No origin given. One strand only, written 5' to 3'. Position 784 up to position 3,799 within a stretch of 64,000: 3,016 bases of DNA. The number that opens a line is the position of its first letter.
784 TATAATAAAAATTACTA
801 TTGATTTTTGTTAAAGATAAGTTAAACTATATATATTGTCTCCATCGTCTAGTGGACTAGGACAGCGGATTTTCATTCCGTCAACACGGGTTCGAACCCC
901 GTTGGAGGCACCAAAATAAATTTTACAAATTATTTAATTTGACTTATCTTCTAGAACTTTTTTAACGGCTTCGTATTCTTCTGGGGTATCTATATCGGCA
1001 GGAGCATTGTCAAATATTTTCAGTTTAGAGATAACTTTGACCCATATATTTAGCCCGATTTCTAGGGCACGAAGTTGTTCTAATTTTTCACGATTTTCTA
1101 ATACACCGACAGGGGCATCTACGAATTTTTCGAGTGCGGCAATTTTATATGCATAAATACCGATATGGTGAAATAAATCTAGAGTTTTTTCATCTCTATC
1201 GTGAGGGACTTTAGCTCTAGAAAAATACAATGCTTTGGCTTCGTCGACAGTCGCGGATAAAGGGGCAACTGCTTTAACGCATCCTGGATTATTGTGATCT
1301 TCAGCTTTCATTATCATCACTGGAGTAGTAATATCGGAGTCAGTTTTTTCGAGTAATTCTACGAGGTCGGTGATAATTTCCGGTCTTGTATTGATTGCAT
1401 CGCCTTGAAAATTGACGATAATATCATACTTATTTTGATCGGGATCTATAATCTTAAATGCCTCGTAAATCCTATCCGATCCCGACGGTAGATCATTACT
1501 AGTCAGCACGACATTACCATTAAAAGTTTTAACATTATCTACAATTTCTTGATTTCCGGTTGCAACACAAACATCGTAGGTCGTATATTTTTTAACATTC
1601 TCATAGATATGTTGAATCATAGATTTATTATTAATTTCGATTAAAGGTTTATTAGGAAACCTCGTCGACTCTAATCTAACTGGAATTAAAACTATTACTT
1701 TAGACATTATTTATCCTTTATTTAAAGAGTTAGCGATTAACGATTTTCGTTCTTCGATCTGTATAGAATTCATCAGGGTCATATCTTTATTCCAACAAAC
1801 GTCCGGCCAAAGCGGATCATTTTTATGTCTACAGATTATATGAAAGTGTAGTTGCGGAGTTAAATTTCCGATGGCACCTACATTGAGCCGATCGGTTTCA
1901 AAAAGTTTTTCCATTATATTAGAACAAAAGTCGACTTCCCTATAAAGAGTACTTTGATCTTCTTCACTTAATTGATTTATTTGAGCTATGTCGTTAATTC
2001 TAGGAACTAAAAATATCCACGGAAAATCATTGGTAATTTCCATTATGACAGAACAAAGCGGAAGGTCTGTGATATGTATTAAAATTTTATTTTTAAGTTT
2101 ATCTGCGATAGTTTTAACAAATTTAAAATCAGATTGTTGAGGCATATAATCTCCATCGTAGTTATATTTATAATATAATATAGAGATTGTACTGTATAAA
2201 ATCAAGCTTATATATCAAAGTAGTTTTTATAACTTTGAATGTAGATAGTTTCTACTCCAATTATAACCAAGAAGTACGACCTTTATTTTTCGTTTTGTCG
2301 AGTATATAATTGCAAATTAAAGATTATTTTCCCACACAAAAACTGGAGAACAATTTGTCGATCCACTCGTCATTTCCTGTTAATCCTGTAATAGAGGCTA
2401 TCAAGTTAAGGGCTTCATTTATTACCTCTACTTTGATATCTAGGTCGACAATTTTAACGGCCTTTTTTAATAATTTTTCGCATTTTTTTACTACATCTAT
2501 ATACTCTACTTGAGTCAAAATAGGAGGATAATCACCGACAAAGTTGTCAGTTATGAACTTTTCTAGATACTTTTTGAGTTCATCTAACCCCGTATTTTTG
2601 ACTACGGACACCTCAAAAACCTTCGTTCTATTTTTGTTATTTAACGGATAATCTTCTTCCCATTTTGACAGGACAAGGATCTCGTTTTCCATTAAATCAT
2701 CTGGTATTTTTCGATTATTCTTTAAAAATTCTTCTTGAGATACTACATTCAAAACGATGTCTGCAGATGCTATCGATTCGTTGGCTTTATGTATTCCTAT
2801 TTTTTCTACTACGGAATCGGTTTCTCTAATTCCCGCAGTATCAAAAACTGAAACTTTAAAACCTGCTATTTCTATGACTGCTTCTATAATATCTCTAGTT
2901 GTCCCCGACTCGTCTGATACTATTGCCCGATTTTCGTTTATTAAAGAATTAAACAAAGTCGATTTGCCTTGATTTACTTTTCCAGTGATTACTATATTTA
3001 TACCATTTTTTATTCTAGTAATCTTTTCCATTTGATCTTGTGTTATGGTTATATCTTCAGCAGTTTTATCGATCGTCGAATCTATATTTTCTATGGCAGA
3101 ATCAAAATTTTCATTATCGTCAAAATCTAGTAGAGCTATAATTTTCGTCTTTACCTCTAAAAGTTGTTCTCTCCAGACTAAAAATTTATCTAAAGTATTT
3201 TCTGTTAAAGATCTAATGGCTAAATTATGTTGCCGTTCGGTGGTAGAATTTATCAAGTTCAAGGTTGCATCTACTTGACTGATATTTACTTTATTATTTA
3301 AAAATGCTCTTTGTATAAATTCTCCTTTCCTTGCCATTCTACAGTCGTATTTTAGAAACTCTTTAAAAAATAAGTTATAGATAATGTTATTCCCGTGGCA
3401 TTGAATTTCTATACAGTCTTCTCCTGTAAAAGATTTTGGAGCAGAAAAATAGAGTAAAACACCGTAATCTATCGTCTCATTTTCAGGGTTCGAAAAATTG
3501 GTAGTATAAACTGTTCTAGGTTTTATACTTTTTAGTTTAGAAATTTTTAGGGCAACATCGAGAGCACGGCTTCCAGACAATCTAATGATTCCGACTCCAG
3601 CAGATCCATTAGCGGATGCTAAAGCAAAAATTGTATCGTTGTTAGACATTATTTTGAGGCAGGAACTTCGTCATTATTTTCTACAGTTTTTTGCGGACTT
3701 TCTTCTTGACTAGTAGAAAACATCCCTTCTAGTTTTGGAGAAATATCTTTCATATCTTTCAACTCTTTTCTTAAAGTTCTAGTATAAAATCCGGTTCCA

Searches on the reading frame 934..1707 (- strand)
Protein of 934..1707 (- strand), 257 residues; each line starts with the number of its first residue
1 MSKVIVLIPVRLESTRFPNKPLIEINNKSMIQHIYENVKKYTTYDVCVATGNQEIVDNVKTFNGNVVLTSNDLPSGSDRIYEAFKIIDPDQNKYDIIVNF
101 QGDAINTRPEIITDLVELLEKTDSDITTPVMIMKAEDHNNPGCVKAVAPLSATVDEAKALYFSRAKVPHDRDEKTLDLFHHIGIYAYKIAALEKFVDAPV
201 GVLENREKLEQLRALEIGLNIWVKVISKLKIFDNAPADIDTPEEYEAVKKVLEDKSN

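Call 16: search_protein_families(library=ncbifam, proteins=[window:934-1707:-], max_evalue=0.00001)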
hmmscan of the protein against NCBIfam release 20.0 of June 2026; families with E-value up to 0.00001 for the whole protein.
window:934-1707:- (257 aa): 5 families
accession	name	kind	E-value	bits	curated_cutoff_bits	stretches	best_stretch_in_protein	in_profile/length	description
NF003948.0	PRK05450.1-1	equivalog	9.6e-75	251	281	1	2-255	4-246/248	3-deoxy-manno-octulosonate cytidylyltransferase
NF003952.0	PRK05450.1-5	subfamily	7.9e-68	228.3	193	1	3-255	2-248/250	3-deoxy-manno-octulosonate cytidylyltransferase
NF003950.0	PRK05450.1-3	subfamily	5.2e-66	222.5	234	1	3-255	2-245/248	3-deoxy-manno-octulosonate cytidylyltransferase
NF009905.0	PRK13368.1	subfamily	2.4e-62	210.5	255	1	3-254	2-240/243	3-deoxy-manno-octulosonate cytidylyltransferase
TIGR00466.1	kdsB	equivalog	1.1e-48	165.7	155.2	1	4-244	3-239/241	3-deoxy-manno-octulosonate cytidylyltransferase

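Call 63: find_encoding_contigs(protein=window:934-1707:-, flank=10000, max_places=3)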
Protein window:934-1707:- (257 aa): 3 contigs read that carry it; 2 places shown.
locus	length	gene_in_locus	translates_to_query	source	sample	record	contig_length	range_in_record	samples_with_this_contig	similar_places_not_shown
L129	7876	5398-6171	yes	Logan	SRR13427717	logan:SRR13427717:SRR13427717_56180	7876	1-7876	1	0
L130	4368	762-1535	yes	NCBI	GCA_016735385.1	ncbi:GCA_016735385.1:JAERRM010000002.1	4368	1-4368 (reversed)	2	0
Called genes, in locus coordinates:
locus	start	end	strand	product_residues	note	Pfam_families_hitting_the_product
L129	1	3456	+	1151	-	?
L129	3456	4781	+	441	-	PF10396:TrmE_N, PF03193:RsgA_GTPase (faint), PF12631:MnmE_helical, PF01926:MMR_HSR1, PF02421:FeoB_N (weak), PF04548:AIG1 (faint)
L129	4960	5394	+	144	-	PF01230:HIT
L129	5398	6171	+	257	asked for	PF02348:CTP_transf_3, PF12804:NTP_transf_3 (weak)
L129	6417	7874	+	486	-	?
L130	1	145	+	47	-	PF12631:MnmE_helical (weak)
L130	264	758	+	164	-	PF01230:HIT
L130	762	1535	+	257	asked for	PF02348:CTP_transf_3, PF12804:NTP_transf_3 (weak)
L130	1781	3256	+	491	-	PF01336:tRNA_anti-codon (weak), PF00152:tRNA-synt_2, PF01409:tRNA-synt_2d (faint)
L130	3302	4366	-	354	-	PF02086:MethyltransfD12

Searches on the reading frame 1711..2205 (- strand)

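Call 16: search_protein_families(library=ncbifam, proteins=[window:1711-2205:-], max_evalue=0.00001)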
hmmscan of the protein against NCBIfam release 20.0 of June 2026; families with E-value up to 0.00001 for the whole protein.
window:1711-2205:- (164 aa): 0 families

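Call 51: search_protein_families(library=pfam, proteins=[window:1711-2205:-], max_evalue=0.001)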
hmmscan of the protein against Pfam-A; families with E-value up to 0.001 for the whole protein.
window:1711-2205:- (164 aa): 1 family
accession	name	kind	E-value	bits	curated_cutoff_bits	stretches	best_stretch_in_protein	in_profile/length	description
PF01230.28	HIT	-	9e-10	39.5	21.5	1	45-128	9-97/98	HIT domain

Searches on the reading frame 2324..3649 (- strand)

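Call 16: search_protein_families(library=ncbifam, proteins=[window:2324-3649:-], max_evalue=0.00001)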
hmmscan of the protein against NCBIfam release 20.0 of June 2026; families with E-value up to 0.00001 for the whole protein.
window:2324-3649:- (441 aa): 13 families
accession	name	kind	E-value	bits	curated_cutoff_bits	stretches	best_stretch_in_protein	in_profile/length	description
NF003661.0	PRK05291.1-3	equivalog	1.2e-114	384.2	380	1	3-441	2-448/448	tRNA uridine-5-carboxymethylaminomethyl(34) synthesis GTPase MnmE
TIGR00450.1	mnmE_trmE_thdF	equivalog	3.7e-83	280.1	252.6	1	13-441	3-446/446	tRNA uridine-5-carboxymethylaminomethyl(34) synthesis GTPase MnmE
TIGR03594.1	GTPase_EngA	equivalog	6.3e-26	91.4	306.7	1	188-332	148-298/432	ribosome biogenesis GTPase Der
TIGR00231.1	small_GTP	domain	6e-23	81.4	42.5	1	215-362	2-162/164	GTP-binding protein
TIGR03918.1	GTP_HydF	equivalog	2.7e-21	75.9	325.55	1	216-370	7-171/392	[FeFe] hydrogenase H-cluster maturation GTPase HydF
NF000908.1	PRK00089.1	equivalog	1.5e-18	67.1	237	1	219-367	6-168/291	GTPase Era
TIGR00436.1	era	equivalog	4.5e-13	49.2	116.25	1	218-324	2-108/270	GTPase Era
NF002828.0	PRK03003.1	equivalog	1.7e-12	46.7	631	1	213-304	209-304/477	ribosome biogenesis GTPase Der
NF007071.0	PRK09518.1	equivalog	5.5e-12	45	953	1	210-303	265-358/706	bifunctional cytidylate kinase/GTPase Der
TIGR03597.1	GTPase_YqeH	equivalog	4.4e-07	29.4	297.4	1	183-290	123-231/361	ribosome biogenesis GTPase YqeH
TIGR03596.1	GTPase_YlqF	equivalog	4.9e-07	29.4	208.2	1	186-286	91-185/276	ribosome biogenesis GTPase YlqF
TIGR00437.1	feoB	equivalog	1.6e-06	27.2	315.65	1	223-414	1-189/594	ferrous iron transport protein B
TIGR03598.1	GTPase_YsxC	equivalog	4.1e-06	26.6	124.45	0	213-254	15-57/186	ribosome biogenesis GTP-binding protein YihA/YsxC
